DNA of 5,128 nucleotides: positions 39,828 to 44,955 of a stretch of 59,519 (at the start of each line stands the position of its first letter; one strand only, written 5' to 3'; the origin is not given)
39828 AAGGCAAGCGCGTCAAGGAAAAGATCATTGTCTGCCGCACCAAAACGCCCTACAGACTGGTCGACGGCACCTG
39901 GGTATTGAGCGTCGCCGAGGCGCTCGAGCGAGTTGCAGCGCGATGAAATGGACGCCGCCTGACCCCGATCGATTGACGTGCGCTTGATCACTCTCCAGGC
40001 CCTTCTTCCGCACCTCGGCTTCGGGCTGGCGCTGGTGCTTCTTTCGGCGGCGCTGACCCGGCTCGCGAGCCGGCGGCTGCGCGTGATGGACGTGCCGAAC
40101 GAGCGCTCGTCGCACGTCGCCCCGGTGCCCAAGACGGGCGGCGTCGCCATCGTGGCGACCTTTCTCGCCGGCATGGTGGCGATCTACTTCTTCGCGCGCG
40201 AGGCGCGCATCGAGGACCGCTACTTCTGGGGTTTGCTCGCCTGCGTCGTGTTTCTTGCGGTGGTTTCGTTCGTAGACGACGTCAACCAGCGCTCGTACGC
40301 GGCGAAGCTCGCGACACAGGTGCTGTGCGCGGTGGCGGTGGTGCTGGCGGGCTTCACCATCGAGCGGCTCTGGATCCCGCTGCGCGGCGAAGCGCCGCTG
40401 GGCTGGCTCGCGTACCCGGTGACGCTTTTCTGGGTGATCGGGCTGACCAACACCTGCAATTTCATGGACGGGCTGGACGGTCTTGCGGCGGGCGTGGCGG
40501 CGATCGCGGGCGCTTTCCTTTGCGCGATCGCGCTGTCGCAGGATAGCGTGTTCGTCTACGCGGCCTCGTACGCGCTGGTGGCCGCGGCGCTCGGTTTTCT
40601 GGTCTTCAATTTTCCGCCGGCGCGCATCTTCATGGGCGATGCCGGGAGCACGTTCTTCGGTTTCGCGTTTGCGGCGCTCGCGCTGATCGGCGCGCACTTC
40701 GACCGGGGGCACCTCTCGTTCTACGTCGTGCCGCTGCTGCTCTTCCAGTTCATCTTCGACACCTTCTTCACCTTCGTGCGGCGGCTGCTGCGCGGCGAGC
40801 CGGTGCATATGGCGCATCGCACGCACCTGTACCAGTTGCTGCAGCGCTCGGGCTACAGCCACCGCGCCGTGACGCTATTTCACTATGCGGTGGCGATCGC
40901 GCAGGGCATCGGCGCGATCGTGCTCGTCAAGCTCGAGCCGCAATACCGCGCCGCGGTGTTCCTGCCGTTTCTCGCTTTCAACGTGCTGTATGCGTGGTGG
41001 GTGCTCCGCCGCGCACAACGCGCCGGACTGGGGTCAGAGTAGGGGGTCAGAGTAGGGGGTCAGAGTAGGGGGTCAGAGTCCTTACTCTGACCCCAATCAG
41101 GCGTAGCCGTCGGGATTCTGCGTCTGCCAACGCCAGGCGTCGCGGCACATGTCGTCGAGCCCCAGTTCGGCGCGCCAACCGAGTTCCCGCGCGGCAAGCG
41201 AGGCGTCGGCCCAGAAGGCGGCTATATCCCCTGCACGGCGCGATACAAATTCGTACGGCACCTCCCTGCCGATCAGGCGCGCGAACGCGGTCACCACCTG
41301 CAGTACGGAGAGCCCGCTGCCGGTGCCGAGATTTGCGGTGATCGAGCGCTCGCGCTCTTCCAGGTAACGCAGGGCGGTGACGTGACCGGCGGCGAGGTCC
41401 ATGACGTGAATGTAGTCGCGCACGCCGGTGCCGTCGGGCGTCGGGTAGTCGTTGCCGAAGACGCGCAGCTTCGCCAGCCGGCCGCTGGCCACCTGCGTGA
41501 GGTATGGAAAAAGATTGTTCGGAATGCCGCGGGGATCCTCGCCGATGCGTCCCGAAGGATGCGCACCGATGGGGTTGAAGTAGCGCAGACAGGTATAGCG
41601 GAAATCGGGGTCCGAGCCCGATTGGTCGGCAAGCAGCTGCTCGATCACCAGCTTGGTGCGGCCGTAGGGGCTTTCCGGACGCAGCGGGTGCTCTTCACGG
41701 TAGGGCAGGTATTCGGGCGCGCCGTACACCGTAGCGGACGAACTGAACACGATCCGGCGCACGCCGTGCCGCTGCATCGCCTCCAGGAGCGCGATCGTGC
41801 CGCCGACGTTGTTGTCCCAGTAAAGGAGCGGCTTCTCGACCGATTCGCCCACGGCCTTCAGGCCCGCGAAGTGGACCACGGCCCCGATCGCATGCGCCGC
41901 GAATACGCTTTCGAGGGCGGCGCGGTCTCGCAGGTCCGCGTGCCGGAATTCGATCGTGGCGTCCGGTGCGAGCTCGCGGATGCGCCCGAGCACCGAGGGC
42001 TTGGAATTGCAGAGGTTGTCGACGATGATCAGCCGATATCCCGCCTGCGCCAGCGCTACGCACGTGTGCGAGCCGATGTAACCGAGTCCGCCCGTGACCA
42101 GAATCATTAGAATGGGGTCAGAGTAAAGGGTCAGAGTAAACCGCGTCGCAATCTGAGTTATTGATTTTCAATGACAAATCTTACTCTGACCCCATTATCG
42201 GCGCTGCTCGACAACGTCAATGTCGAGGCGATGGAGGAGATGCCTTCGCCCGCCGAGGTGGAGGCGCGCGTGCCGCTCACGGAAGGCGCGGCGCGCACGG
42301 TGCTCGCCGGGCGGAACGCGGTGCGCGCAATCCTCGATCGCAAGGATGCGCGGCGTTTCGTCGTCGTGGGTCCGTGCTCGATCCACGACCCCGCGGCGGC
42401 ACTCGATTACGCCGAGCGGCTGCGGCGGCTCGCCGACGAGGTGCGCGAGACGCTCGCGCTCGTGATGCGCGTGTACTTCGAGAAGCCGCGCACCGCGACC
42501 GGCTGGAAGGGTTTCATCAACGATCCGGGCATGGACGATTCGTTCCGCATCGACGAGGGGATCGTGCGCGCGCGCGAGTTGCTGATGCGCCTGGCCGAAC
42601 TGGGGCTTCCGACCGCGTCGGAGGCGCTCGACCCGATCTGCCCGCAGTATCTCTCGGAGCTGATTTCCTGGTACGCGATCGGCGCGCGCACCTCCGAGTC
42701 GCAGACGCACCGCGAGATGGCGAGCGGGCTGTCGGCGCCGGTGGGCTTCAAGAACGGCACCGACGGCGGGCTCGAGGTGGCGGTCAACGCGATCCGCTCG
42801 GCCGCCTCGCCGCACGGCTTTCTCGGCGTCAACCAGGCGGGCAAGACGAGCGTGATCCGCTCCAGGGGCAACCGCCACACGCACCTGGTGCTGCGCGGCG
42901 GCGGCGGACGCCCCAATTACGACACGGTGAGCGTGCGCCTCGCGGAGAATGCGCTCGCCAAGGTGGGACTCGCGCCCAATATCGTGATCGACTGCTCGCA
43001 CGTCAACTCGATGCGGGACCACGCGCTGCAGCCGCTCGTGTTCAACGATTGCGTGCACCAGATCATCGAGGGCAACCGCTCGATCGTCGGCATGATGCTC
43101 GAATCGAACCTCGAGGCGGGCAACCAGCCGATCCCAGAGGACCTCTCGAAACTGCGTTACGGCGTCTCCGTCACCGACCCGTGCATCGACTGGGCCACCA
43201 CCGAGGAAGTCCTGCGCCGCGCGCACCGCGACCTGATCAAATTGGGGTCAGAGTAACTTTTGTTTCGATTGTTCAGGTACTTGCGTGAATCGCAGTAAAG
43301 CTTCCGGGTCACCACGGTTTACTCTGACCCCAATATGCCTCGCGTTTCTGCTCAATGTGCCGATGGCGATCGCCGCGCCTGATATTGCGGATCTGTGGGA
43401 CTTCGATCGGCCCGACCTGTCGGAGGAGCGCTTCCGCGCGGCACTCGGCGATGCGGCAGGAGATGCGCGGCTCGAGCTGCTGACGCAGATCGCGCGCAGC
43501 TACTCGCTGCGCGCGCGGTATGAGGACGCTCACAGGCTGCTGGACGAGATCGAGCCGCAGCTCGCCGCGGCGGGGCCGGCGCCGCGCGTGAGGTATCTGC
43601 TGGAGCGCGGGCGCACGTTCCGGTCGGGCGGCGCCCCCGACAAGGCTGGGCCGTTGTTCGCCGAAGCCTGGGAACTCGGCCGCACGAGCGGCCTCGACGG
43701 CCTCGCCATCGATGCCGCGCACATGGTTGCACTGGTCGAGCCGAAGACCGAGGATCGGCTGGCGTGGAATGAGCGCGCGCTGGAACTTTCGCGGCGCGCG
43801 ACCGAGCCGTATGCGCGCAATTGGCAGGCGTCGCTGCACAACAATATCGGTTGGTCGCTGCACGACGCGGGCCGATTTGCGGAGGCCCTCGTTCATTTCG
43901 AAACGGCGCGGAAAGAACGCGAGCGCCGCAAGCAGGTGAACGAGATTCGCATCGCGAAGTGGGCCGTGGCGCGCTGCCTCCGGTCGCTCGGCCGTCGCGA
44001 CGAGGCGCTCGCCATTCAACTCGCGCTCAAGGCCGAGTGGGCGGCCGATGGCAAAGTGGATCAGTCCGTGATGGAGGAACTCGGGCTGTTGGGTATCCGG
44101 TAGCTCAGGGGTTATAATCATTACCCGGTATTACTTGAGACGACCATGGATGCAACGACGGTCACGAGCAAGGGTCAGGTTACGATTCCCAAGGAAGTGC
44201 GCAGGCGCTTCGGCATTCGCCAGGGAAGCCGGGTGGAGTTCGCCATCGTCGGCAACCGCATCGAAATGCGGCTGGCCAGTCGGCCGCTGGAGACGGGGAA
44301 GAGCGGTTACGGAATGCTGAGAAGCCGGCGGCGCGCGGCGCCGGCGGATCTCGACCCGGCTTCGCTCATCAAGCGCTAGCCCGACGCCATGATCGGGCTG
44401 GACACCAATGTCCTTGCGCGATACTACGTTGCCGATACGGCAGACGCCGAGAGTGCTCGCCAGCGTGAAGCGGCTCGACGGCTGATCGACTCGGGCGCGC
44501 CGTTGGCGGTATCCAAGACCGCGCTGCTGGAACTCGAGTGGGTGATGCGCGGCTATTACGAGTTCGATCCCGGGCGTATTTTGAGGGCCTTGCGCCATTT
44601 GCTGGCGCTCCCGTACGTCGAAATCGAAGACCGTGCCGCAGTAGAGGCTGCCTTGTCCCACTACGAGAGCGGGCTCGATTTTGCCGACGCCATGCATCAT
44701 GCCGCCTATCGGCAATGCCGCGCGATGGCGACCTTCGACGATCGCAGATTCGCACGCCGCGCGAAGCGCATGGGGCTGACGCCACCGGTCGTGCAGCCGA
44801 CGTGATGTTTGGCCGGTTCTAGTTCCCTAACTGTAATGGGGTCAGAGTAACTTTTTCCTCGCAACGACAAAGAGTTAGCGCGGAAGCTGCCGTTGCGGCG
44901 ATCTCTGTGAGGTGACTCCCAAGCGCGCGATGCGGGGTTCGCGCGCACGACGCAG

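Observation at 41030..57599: Dense REP/REPIN family (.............) confined to the non-glycan part of the window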

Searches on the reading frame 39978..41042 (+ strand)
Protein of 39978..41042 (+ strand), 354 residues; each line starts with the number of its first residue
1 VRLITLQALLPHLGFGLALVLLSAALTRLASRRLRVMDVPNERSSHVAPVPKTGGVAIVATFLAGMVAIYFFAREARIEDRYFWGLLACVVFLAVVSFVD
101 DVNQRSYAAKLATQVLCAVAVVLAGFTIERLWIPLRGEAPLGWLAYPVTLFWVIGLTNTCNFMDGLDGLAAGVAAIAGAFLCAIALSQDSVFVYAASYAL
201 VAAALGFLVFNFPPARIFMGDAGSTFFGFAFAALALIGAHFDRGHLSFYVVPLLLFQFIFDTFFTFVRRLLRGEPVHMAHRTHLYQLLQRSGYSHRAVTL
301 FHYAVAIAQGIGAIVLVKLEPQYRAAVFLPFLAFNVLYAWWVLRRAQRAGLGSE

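Call 14: search_protein_families(library=pfam, proteins=[window:39978-41042:+])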
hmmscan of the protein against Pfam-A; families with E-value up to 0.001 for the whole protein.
window:39978-41042:+ (354 aa): 1 family
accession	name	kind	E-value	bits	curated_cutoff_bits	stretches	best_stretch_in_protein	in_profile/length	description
PF00953.26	Glycos_transf_4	-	1.4e-40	139.3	27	1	84-238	2-159/160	Glycosyl transferase family 4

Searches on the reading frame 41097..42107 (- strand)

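Call 14: search_protein_families(library=pfam, proteins=[window:41097-42107:-])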
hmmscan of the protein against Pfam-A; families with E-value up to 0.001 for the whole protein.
window:41097-42107:- (336 aa): 9 families
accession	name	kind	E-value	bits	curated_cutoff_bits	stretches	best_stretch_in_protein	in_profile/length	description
PF16363.11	GDP_Man_Dehyd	-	4.9e-58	197.6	27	1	3-323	1-331/332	GDP-mannose 4,6 dehydratase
PF01370.27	Epimerase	-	3.2e-57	194.2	20.9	1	2-261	1-240/240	NAD dependent epimerase/dehydratase family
PF01073.25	3Beta_HSD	-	1.6e-14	54.1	22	1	3-252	1-235/280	3-beta hydroxysteroid dehydrogenase/isomerase family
PF02719.21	Polysacc_synt_2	-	1.1e-13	51.5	20.2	1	2-182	1-174/293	Polysaccharide biosynthesis protein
PF04321.23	RmlD_sub_bind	-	3e-12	46.7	27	1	2-162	3-139/287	RmlD substrate binding domain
PF08659.16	KR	-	8.4e-09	36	22.6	1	2-136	3-149/180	KR domain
PF13460.12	NAD_binding_10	-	6.1e-08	33.2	27.2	1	6-175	1-142/184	NAD(P)H-binding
PF00106.31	adh_short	-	2.9e-06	27.3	26.6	1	2-121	3-133/195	short chain dehydrogenase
PF05368.20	NmrA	-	1.6e-05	25.1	27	0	2-124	5-107/298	NmrA-like family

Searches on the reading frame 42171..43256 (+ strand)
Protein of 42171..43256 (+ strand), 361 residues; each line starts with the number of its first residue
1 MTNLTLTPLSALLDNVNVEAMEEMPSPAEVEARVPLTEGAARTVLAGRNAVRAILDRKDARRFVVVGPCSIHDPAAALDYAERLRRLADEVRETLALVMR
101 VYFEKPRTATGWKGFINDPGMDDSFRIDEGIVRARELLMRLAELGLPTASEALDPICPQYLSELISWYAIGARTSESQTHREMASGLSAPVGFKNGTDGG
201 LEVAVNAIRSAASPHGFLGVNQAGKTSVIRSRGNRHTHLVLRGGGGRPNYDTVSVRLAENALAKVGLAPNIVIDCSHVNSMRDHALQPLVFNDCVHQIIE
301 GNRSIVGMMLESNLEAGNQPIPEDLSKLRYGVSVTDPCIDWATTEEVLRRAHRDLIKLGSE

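Call 14: search_protein_families(library=pfam, proteins=[window:42171-43256:+])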
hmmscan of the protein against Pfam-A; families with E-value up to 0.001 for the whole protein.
window:42171-43256:+ (361 aa): 1 family
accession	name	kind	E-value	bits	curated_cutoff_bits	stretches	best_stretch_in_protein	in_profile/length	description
PF00793.26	DAHP_synth_1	-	6e-78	261.9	25.5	1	54-348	10-269/270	DAHP synthetase I family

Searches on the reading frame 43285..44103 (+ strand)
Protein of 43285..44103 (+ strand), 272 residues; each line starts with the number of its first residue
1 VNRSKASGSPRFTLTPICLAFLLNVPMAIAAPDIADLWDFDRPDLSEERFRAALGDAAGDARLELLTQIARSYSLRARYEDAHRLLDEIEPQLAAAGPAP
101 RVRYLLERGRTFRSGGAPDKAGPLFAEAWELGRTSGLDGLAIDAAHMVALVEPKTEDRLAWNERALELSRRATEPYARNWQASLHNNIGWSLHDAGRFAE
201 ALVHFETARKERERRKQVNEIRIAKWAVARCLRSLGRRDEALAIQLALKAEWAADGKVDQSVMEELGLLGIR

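Call 14: search_protein_families(library=pfam, proteins=[window:43285-44103:+])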
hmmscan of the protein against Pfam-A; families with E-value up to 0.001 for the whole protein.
window:43285-44103:+ (272 aa): 5 families
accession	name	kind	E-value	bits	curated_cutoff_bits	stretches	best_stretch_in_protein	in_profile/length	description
PF13424.12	TPR_12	-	3.3e-08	34.1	30.1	1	160-209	24-72/77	Tetratricopeptide repeat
PF07719.23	TPR_2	-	1.1e-06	28.7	27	0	182-210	1-29/34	Tetratricopeptide repeat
PF13374.12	TPR_10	-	1.4e-06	28.5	27.5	0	186-214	6-34/42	Tetratricopeptide repeat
PF00515.34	TPR_1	-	1.2e-05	25.4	27.8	0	182-208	1-27/34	Tetratricopeptide repeat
PF14559.12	TPR_19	-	5e-05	24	25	0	193-244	2-47/68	Tetratricopeptide repeat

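Call 16: search_protein_families(library=ncbifam, proteins=[window:43285-44103:+], max_evalue=0.01)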
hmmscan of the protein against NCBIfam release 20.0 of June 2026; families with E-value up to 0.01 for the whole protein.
window:43285-44103:+ (272 aa): 1 family
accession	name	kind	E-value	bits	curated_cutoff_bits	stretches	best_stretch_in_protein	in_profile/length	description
TIGR02521.1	type_IV_pilW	equivalog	0.005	16.4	154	0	179-241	96-154/234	type IV pilus biogenesis/stability protein PilW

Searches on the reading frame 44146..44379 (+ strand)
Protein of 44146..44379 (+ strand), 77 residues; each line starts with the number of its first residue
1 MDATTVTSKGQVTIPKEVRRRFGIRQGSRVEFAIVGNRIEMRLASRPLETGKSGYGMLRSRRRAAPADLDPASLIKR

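Call 16: search_protein_families(library=ncbifam, proteins=[window:44146-44379:+], max_evalue=0.01)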
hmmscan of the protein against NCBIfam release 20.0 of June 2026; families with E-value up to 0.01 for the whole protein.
window:44146-44379:+ (77 aa): 5 families
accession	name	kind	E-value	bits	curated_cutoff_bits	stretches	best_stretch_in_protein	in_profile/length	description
TIGR01439.1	lp_hng_hel_AbrB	domain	2e-14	53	28.3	1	4-42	2-41/44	transcriptional regulator, AbrB family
NF050106.1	TA_MazE_antitoxin_Deino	equivalog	4.9e-06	26.7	65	1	10-42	1-33/65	type II toxin-antitoxin system MazE family antitoxin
NF040962.1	near_HgcAB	equivalog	1.1e-05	25.2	70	1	5-30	9-34/70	HgcAB-associated protein HgcC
NF006352.0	PRK08577.1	equivalog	8.5e-05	22.6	140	1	5-45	8-48/136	hypothetical protein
NF007429.0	PRK09974.1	equivalog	0.00071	19.5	125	1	4-35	15-46/114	type II toxin-antitoxin system PrlF family antitoxin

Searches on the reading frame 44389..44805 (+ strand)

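Call 14: search_protein_families(library=pfam, proteins=[window:44389-44805:+])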
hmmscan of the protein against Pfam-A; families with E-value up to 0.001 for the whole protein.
window:44389-44805:+ (138 aa): 1 family
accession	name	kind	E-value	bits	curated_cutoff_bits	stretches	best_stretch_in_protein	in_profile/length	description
PF01850.27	PIN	-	1.7e-09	38.7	23.6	1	4-126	3-119/120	PIN domain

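Call 16: search_protein_families(library=ncbifam, proteins=[window:44389-44805:+], max_evalue=0.01)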
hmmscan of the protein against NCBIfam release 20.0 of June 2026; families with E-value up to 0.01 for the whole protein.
window:44389-44805:+ (138 aa): 0 families
